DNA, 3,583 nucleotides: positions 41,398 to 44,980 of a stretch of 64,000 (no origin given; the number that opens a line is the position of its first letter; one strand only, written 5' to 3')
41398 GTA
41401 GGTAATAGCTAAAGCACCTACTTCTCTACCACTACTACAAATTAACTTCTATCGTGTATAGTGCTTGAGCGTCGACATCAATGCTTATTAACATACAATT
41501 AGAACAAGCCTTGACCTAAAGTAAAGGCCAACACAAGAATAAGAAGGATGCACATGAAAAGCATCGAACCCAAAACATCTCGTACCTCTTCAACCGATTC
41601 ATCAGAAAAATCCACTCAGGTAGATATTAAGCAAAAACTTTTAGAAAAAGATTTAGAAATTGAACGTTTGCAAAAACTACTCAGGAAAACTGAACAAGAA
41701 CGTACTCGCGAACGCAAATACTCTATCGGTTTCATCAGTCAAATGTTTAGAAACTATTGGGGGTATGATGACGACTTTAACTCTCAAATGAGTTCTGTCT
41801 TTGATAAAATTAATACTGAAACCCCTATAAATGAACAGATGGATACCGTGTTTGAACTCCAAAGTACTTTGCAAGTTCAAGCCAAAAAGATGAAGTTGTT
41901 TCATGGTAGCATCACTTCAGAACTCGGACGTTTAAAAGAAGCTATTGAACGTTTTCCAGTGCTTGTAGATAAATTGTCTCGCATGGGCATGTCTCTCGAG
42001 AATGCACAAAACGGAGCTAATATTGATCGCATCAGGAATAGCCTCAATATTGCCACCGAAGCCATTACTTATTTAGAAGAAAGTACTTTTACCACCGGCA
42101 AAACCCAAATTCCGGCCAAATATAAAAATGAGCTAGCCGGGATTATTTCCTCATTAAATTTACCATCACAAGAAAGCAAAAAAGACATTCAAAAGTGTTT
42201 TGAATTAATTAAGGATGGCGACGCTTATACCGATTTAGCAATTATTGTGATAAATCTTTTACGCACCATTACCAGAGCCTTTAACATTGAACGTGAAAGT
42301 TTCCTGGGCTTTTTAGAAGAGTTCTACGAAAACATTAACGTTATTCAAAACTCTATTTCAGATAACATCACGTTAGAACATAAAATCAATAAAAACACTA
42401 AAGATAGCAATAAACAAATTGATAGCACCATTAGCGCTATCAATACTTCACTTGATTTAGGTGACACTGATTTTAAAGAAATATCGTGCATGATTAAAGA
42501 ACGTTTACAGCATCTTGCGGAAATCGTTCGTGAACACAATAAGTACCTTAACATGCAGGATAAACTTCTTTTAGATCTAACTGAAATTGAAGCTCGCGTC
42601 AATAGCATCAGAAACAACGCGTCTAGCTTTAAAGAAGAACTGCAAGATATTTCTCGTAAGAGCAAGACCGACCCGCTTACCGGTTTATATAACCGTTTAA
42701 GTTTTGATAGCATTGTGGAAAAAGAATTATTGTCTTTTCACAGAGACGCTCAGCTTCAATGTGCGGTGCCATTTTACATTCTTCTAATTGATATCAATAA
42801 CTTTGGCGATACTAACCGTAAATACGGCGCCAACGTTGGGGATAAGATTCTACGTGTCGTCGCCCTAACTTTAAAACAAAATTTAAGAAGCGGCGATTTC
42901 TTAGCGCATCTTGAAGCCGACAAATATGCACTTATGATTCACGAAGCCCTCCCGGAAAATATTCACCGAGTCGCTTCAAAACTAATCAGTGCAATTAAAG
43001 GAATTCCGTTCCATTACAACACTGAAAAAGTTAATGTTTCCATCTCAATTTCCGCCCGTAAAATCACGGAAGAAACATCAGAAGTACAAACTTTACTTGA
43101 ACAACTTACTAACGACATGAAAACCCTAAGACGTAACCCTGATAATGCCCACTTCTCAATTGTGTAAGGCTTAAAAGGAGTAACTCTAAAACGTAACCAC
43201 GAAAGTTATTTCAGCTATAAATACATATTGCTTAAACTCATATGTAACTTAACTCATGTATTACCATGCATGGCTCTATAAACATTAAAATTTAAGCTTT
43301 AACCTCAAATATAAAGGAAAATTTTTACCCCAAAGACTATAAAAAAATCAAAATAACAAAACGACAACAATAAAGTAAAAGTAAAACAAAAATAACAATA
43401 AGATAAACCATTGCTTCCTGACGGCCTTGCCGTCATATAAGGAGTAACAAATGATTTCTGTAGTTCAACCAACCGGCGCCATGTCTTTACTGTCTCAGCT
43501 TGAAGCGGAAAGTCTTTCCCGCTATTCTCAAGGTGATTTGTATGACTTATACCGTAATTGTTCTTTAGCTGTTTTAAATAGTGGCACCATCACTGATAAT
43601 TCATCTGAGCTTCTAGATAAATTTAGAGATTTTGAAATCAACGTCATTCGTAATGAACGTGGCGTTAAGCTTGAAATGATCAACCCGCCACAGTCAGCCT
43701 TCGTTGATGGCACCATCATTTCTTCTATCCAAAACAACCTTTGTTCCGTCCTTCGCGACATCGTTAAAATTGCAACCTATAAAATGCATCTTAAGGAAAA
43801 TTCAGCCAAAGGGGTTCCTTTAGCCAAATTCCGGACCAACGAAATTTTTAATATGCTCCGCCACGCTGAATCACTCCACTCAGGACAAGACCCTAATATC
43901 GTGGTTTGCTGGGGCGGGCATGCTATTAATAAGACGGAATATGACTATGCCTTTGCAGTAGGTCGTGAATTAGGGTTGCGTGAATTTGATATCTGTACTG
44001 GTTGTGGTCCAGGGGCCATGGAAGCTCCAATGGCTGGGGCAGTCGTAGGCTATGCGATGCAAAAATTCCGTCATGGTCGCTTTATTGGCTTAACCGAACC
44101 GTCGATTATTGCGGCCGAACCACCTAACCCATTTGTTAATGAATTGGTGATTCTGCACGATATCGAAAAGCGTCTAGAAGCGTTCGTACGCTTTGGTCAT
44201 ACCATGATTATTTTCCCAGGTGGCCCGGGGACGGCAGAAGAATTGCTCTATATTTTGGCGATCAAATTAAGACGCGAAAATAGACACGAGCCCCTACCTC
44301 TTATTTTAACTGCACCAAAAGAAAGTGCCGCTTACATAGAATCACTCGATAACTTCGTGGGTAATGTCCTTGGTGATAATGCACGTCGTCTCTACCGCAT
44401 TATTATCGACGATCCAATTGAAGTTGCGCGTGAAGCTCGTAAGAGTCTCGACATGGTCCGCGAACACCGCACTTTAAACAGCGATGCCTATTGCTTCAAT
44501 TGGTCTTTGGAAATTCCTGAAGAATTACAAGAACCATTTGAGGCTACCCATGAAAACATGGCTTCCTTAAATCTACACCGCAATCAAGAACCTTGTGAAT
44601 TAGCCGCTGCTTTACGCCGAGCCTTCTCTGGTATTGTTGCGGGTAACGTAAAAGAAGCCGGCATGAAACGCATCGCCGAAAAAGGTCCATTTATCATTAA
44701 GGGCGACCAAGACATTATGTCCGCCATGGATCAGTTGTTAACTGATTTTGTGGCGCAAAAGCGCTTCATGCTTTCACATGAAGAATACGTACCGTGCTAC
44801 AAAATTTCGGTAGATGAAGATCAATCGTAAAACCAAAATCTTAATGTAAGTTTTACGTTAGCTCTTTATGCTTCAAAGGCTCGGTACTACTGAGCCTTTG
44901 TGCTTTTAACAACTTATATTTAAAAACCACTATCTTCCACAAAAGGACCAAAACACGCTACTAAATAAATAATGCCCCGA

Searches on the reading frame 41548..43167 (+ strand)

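Call 15: search_protein_families(library=ncbifam, proteins=[window:41548-43167:+])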
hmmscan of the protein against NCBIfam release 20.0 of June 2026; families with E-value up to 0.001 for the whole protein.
window:41548-43167:+ (539 aa): 21 families
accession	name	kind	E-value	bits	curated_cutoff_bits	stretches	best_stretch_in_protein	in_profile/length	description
TIGR00254.1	GGDEF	domain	7e-24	84.4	37.4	1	370-529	3-158/168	diguanylate cyclase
NF007423.1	PRK09966.1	equivalog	3e-22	79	325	1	320-524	179-386/390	diguanylate cyclase DgcN/YfiN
NF007135.0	PRK09581.1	equivalog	1.1e-21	77.2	474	1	342-524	259-441/457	PleD family two-component system response regulator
NF038266.1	diguan_SiaD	equivalog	2.2e-19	69.8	290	1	330-517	55-234/252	biofilm regulation diguanylate cyclase SiaD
NF047654.1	DiguCycDgcRLepto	equivalog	1.1e-17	63.9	500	1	364-525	124-280/295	diguanylate cyclase DgcR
NF045675.1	PhdiestaseDibA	equivalog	3.3e-17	62.1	980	1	357-518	188-344/623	phosphodiesterase DibA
NF007380.0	PRK09894.1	equivalog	4.2e-17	62.4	256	1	320-510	69-260/296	diguanylate cyclase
NF007298.0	PRK09776.1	equivalog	5.5e-17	61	1135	1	364-519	676-826/1111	diguanylate cyclase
NF041606.1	dguan_cyc_DgcA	equivalog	1.8e-14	53.4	370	1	371-521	177-322/340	diguanylate cyclase DgcA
NF008467.0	PRK11359.1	equivalog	1.1e-13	50.2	857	1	361-534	365-527/800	oxygen-sensing cyclic-di-GMP phosphodiesterase DosP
NF051473.1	DigCycDgcsShew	equivalog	2.1e-13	50.3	400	1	303-511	73-265/291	diguanylate cyclase DgcS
NF007474.0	PRK10060.1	equivalog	3.7e-13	48.5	782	1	369-526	234-383/663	cyclic di-GMP phosphodiesterase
NF050064.1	BlResRespRegCbrR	equivalog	4.3e-11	42.4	600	1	357-527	239-403/415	bile resistance response regulator CbrR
NF007599.0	PRK10245.1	equivalog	1e-10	40.7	402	1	362-512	200-344/371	diguanylate cyclase AdrA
NF052458.1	PhdiestGepA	equivalog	3.1e-10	38.9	1200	1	347-509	400-551/840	phosphodiesterase GepA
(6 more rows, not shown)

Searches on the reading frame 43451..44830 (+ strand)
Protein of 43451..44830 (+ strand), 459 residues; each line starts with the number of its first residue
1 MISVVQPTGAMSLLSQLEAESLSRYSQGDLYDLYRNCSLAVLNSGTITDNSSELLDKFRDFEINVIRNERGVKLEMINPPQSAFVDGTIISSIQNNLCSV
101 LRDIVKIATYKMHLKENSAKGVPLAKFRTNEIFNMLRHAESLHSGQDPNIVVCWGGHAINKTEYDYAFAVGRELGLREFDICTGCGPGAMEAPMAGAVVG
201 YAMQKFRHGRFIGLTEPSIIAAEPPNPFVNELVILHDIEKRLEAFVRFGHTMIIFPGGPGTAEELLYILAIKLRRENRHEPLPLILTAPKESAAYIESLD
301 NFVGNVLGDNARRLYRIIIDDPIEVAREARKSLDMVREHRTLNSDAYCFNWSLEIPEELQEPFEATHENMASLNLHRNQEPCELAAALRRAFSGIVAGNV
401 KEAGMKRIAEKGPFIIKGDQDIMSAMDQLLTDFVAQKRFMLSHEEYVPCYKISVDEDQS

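Call 15: search_protein_families(library=ncbifam, proteins=[window:43451-44830:+])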
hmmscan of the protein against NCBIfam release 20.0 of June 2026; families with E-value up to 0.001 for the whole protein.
window:43451-44830:+ (459 aa): 2 families
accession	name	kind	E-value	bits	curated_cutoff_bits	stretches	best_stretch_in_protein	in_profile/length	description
NF038390.1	Nsidase_PpnN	equivalog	2.1e-205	682.7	450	1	4-452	3-449/450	nucleotide 5'-monophosphate nucleosidase PpnN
TIGR00730.1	TIGR00730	subfamily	1.7e-07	31.1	96.35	1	157-275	11-123/178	TIGR00730 family Rossman fold protein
